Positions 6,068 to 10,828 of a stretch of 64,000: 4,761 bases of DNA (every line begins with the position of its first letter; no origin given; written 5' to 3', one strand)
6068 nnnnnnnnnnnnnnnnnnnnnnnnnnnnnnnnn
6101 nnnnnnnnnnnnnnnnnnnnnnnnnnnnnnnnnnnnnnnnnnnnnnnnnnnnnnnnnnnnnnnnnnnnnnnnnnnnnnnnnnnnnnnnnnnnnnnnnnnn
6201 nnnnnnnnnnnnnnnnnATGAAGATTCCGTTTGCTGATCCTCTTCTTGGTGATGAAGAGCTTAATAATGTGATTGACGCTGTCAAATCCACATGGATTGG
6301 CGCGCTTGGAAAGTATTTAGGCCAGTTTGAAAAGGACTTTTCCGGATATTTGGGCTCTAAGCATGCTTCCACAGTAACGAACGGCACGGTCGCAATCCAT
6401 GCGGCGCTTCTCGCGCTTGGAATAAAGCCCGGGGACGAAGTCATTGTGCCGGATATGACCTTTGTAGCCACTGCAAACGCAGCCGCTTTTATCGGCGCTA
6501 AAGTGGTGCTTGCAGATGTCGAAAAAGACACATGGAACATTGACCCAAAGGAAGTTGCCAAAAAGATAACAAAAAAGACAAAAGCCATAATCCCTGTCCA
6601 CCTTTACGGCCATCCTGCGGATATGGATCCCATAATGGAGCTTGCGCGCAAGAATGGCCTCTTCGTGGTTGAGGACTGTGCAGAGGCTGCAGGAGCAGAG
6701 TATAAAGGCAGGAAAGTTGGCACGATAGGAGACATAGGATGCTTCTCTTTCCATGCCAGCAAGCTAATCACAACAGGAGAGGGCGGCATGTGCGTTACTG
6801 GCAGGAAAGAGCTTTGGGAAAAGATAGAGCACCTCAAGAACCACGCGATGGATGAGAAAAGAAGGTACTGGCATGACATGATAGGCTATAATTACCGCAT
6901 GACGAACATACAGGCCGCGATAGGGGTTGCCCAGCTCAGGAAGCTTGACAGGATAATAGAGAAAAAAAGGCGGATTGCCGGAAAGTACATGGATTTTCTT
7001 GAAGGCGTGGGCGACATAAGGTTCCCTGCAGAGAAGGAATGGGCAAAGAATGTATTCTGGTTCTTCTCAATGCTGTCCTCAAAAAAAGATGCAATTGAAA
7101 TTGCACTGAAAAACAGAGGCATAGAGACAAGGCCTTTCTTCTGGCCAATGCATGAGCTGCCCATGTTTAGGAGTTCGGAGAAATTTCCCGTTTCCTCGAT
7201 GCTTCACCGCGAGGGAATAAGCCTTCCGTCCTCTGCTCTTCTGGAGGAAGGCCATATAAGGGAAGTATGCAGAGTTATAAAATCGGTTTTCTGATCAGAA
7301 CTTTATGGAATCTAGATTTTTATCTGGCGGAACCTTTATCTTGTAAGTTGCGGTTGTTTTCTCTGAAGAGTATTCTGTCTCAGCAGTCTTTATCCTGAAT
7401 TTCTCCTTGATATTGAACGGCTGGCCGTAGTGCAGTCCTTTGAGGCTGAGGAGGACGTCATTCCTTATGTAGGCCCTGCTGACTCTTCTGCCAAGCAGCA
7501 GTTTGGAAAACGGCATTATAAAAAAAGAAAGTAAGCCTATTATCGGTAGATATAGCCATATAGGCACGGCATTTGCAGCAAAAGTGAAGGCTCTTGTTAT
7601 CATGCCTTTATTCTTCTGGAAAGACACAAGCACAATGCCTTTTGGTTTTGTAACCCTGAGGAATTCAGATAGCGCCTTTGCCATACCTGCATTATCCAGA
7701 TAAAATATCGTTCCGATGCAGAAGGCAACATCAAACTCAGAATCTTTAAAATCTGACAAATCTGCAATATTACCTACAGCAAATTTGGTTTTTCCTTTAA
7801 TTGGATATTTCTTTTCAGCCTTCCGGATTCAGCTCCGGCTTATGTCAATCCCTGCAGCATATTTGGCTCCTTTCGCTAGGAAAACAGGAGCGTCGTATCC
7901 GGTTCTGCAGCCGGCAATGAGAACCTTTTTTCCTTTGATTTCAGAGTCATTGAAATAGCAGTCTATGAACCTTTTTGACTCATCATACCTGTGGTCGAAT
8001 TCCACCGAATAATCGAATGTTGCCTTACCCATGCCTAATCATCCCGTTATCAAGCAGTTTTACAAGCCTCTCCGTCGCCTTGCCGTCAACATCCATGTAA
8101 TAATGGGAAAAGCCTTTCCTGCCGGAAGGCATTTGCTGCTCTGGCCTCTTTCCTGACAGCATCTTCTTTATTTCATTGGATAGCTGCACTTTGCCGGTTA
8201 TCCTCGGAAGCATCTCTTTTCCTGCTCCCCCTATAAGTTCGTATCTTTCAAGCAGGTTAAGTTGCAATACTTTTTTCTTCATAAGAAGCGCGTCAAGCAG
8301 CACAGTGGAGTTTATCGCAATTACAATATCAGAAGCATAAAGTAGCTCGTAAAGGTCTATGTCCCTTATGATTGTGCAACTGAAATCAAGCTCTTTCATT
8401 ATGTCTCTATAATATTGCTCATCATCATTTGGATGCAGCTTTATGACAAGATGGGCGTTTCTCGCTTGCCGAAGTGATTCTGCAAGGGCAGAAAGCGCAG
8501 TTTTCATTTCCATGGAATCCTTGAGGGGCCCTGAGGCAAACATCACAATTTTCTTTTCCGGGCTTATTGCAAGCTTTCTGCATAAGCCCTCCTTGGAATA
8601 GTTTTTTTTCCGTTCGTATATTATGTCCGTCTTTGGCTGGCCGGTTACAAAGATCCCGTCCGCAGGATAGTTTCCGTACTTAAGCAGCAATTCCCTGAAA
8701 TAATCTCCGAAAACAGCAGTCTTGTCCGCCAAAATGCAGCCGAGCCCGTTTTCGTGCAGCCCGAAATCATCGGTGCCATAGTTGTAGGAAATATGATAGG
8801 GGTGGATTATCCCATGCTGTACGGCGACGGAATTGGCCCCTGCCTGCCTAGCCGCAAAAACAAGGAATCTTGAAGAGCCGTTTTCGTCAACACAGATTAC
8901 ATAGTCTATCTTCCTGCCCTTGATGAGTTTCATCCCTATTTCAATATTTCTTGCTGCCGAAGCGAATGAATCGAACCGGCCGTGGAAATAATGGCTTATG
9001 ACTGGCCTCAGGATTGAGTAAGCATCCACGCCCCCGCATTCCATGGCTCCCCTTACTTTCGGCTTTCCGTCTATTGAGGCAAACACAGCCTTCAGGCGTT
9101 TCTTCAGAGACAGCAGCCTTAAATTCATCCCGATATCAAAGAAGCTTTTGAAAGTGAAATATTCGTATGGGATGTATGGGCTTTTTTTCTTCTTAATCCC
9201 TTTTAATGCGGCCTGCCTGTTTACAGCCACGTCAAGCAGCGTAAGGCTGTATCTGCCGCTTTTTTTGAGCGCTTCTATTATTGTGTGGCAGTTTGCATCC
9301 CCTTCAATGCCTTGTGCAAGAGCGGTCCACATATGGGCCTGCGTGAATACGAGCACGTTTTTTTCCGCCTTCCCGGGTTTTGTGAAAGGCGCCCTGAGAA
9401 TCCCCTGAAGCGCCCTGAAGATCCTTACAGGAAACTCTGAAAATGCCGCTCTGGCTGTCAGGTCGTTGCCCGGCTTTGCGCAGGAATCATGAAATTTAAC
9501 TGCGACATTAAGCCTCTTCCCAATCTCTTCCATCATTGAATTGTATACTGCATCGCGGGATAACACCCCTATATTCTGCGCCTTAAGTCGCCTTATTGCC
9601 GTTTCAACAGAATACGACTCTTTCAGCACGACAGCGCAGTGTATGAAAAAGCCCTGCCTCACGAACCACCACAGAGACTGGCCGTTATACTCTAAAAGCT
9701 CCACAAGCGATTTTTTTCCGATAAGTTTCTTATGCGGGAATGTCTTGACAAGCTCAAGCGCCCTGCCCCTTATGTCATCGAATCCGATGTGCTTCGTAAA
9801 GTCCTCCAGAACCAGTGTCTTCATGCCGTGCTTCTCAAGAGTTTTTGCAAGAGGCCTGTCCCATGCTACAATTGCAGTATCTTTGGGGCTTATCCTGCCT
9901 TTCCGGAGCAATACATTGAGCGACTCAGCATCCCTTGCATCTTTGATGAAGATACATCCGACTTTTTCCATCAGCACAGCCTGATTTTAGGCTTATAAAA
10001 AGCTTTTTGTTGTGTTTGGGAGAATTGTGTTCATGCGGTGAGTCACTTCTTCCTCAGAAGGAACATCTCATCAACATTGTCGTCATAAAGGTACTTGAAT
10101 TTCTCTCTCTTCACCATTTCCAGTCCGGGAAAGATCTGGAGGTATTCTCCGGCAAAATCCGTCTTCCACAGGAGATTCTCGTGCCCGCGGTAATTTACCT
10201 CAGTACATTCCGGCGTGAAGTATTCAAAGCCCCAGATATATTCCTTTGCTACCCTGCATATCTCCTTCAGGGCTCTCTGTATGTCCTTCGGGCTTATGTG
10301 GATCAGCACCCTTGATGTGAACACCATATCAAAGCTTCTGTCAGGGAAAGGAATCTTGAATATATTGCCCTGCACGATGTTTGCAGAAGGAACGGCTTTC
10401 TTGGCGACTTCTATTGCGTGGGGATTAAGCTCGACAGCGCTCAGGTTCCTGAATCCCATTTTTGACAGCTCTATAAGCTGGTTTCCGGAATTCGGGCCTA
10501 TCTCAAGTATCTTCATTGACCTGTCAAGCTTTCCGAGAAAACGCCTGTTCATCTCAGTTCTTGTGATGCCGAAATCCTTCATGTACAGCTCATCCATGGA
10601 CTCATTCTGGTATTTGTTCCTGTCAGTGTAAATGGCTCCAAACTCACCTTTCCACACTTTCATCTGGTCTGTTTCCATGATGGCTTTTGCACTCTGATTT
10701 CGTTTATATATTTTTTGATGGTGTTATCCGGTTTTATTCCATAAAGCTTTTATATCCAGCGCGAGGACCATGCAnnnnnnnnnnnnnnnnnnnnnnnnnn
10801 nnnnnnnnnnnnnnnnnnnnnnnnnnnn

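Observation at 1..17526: Complete-looking nonulosonic-acid biosynthesis module with unusual extras in an archaeon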

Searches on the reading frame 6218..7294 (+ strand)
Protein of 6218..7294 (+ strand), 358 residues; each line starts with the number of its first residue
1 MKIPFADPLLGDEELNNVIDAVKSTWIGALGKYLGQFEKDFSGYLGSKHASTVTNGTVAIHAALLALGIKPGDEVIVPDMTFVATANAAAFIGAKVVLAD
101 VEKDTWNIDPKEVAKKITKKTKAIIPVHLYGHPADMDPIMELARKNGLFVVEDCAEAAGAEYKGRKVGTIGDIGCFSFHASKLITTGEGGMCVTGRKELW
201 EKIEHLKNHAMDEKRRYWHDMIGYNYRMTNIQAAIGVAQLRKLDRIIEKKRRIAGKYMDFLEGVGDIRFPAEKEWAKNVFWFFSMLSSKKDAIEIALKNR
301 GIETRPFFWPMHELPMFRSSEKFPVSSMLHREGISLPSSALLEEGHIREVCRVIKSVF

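Call 3: search_protein_families(library=pfam, proteins=[window:6218-7294:+])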
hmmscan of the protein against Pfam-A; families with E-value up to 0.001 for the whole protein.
window:6218-7294:+ (358 aa): 4 families
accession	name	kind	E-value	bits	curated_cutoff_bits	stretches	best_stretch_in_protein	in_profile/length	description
PF01041.23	DegT_DnrJ_EryC1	-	4.8e-123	411.4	19.8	1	11-354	4-359/360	DegT/DnrJ/EryC1/StrS aminotransferase family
PF00266.25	Aminotran_5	-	1.2e-08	34.8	21.5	1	54-269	68-299/371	Aminotransferase class-V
PF00155.27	Aminotran_1_2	-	3.5e-08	33.5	19.7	1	37-125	47-151/361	Aminotransferase class I and II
PF01212.27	Beta_elim_lyase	-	1.5e-06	28.2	27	1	36-264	36-268/288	Beta-eliminating lyase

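Call 5: search_protein_families(library=ncbifam, proteins=[window:6218-7294:+], max_evalue=0.00001)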
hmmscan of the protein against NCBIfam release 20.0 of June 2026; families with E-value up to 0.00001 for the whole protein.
window:6218-7294:+ (358 aa): 23 families
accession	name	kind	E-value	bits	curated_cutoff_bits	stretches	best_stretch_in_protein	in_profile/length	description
TIGR04181.1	NHT_00031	hypoth_equivalog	3.5e-107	358.4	420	1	3-339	1-359/359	LegC family aminotransferase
TIGR03588.1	PseC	equivalog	2.7e-86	289.9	423.5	1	3-358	2-380/380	UDP-4-amino-4,6-dideoxy-N-acetyl-beta-L-altrosamine transaminase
NF008687.0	PRK11706.1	equivalog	6.6e-71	239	375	1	2-353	1-369/375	dTDP-4-amino-4,6-dideoxygalactose transaminase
NF008658.2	PRK11658.1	equivalog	1.5e-70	237.7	631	1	3-332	5-346/379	UDP-4-amino-4-deoxy-L-arabinose aminotransferase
TIGR02379.1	ECA_wecE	subfamily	3.7e-59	200.4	434.85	1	3-319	2-332/376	dTDP-4-amino-4,6-dideoxy-D-glucose transaminase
TIGR04427.1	PLP_DesI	equivalog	2.5e-57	194.8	650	1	21-355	41-380/390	dTDP-4-dehydro-6-deoxyglucose aminotransferase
NF011936.0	PRK15407.1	equivalog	7.2e-54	183.1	423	2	2-208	36-249/440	lipopolysaccharide biosynthesis protein RfbH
NF041364.1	GntC_guanitoxin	equivalog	3.1e-11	42.8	415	1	53-153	65-173/356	guanitoxin biosynthesis PLP-dependent (S)-gamma-hydroxy-L-arginine cyclodehydratase GntC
NF004975.0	PRK06348.1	equivalog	4e-09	35.9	549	1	52-125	91-167/384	pyridoxal phosphate-dependent aminotransferase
NF006569.0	PRK09082.1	subfamily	3.2e-08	33.1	420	1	48-151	91-200/386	methionine aminotransferase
NF004770.0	PRK06108.1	subfamily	9e-08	31.3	422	1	43-153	92-209/396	pyridoxal phosphate-dependent aminotransferase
NF006230.0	PRK08363.1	equivalog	1.1e-07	31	534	1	52-125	101-171/398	alanine aminotransferase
NF005816.0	PRK07682.1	equivalog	1.5e-07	30.4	620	1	53-151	95-200/390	aminotransferase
NF005855.0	PRK07777.1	equivalog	8e-07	28.7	553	1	53-153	94-202/391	pyridoxal phosphate-dependent aminotransferase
NF006229.0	PRK08361.1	equivalog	1.4e-06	27.6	624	1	62-125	105-171/391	aspartate aminotransferase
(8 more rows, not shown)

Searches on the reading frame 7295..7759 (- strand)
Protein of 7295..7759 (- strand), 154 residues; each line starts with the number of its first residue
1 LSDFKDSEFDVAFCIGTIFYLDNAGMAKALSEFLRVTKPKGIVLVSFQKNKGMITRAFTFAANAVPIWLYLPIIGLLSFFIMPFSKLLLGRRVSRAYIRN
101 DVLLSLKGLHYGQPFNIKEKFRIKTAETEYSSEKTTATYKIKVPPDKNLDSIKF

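Call 3: search_protein_families(library=pfam, proteins=[window:7295-7759:-])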
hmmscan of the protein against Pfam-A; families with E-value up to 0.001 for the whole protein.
window:7295-7759:- (154 aa): 2 families
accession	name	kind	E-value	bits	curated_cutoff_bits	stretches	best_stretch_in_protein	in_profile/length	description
PF08241.18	Methyltransf_11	-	7.1e-06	27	21.2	1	3-44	55-94/95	Methyltransferase domain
PF13649.12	Methyltransf_25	-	0.00012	23.2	27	1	3-41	59-97/97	Methyltransferase domain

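Call 5: search_protein_families(library=ncbifam, proteins=[window:7295-7759:-], max_evalue=0.00001)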
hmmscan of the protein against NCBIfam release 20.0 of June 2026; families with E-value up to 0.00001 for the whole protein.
window:7295-7759:- (154 aa): 0 families

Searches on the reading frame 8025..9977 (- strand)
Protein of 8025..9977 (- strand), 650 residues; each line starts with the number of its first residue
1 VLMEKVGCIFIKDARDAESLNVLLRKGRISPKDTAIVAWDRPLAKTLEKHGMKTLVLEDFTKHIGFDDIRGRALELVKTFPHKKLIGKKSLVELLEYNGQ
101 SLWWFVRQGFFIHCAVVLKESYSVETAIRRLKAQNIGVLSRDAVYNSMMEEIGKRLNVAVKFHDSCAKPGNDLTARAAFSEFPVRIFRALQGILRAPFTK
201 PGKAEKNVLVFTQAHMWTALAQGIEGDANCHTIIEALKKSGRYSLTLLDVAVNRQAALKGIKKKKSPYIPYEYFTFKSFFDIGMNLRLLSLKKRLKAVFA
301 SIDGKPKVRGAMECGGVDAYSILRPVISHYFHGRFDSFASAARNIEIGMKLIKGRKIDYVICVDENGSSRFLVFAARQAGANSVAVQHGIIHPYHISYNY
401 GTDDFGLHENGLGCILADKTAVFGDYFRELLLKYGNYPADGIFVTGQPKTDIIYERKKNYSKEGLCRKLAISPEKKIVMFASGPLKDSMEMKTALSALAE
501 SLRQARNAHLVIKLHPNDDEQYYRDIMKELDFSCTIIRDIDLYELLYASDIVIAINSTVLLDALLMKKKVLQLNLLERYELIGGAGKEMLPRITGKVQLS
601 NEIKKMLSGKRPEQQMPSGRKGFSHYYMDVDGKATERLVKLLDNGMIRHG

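Call 3: search_protein_families(library=pfam, proteins=[window:8025-9977:-])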
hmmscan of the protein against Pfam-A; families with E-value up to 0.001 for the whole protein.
window:8025-9977:- (650 aa): 3 families
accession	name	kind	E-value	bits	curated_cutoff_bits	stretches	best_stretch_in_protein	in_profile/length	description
PF04464.20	Glyphos_transf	-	9.4e-11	41.7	22.1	1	434-642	152-365/367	CDP-Glycerol:Poly(glycerophosphate) glycerophosphotransferase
PF02350.25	Epimerase_2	-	5.4e-08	32.5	30.6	1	428-642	134-346/347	UDP-N-acetylglucosamine 2-epimerase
PF05159.20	Capsule_synth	-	6.8e-06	26.2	20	1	495-572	174-260/310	Capsule polysaccharide biosynthesis protein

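Call 5: search_protein_families(library=ncbifam, proteins=[window:8025-9977:-], max_evalue=0.00001)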
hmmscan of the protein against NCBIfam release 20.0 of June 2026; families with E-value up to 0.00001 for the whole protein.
window:8025-9977:- (650 aa): 2 families
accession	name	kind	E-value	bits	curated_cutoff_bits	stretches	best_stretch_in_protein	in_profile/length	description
NF046086.1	BFO_1060_trans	domain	9.9e-17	61.1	200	1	490-643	203-361/365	BFO_1060 family glycosyltransferase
TIGR04396.2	surf_polysacc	subfamily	1.7e-13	50.5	125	1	485-644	200-361/427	surface carbohydrate biosynthesis protein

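Call 74: search_solved_structures(query=window:8025-9977:-, max_evalue=0.1)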
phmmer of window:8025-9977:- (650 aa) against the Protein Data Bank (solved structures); distinct sequences matched with E-value up to 0.1: 1.
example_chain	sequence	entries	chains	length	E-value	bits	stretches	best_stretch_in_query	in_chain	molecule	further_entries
7ya2_A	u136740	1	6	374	0.052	15.2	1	418-517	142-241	Capsular polysaccharide synthesis enzyme CapG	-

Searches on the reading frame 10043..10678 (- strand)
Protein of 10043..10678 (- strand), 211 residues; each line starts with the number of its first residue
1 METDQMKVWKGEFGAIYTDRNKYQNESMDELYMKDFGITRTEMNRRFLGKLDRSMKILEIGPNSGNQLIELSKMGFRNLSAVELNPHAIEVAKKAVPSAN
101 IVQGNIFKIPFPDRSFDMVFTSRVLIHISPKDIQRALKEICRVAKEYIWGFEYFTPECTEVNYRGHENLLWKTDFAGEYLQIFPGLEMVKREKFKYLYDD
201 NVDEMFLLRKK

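Call 3: search_protein_families(library=pfam, proteins=[window:10043-10678:-])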
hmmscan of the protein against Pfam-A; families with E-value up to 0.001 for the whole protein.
window:10043-10678:- (211 aa): 6 families
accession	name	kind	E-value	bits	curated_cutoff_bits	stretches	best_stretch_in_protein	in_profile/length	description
PF08241.18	Methyltransf_11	-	1.4e-17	64.6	21.2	1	58-145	1-88/95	Methyltransferase domain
PF13649.12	Methyltransf_25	-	8.6e-16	58.8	27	1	57-145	1-94/97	Methyltransferase domain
PF13489.12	Methyltransf_23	-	3.3e-09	37.1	27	1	46-146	15-110/164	Methyltransferase domain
PF13847.12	Methyltransf_31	-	1.1e-08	35.3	27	1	52-146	2-103/145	Methyltransferase domain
PF08242.18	Methyltransf_12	-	9.5e-07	29.9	30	1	58-145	1-93/98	Methyltransferase domain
PF01209.24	Ubie_methyltran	-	0.00043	20.2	20.1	1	56-145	50-144/233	ubiE/COQ5 methyltransferase family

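Call 5: search_protein_families(library=ncbifam, proteins=[window:10043-10678:-], max_evalue=0.00001)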
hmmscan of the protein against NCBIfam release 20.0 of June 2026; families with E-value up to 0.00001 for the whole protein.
window:10043-10678:- (211 aa): 9 families
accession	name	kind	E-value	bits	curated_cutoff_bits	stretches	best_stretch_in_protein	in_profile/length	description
TIGR03587.1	Pse_Me-ase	hypoth_equivalog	3.9e-55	187.1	112.05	1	2-211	2-204/204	pseudaminic acid biosynthesis-associated methylase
NF004452.0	PRK05785.1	equivalog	2.9e-07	30.2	207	1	41-148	39-141/228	hypothetical protein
NF041255.1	mycofact_MftM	equivalog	7.1e-07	28.8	200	1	54-146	140-235/289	mycofactocin oligosaccharide methyltransferase MftM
TIGR01934.1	MenG_MenH_UbiE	subfamily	1.1e-06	28.2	158.35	1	53-146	39-135/223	ubiquinone/menaquinone biosynthesis methyltransferase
NF045823.1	PthPhpthDimycoMt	equivalog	1.5e-06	27.6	300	1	80-145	94-159/256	phthiotriol/phenolphthiotriol dimycocerosates methyltransferase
NF045667.1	MTase_DVU1556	equivalog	1.7e-06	27.6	155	1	50-145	19-112/213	DVU_1556 family methyltransferase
NF004851.0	PRK06202.1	equivalog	6.4e-06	25.7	243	0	48-147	55-161/237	hypothetical protein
TIGR02072.1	BioC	equivalog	7.4e-06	25.9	184.95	1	50-146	26-126/244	malonyl-ACP O-methyltransferase BioC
NF045825.1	FAmtase_mtf2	equivalog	9e-06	25.1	400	0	77-145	83-151/248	fatty-acid O-methyltransferase Mtf2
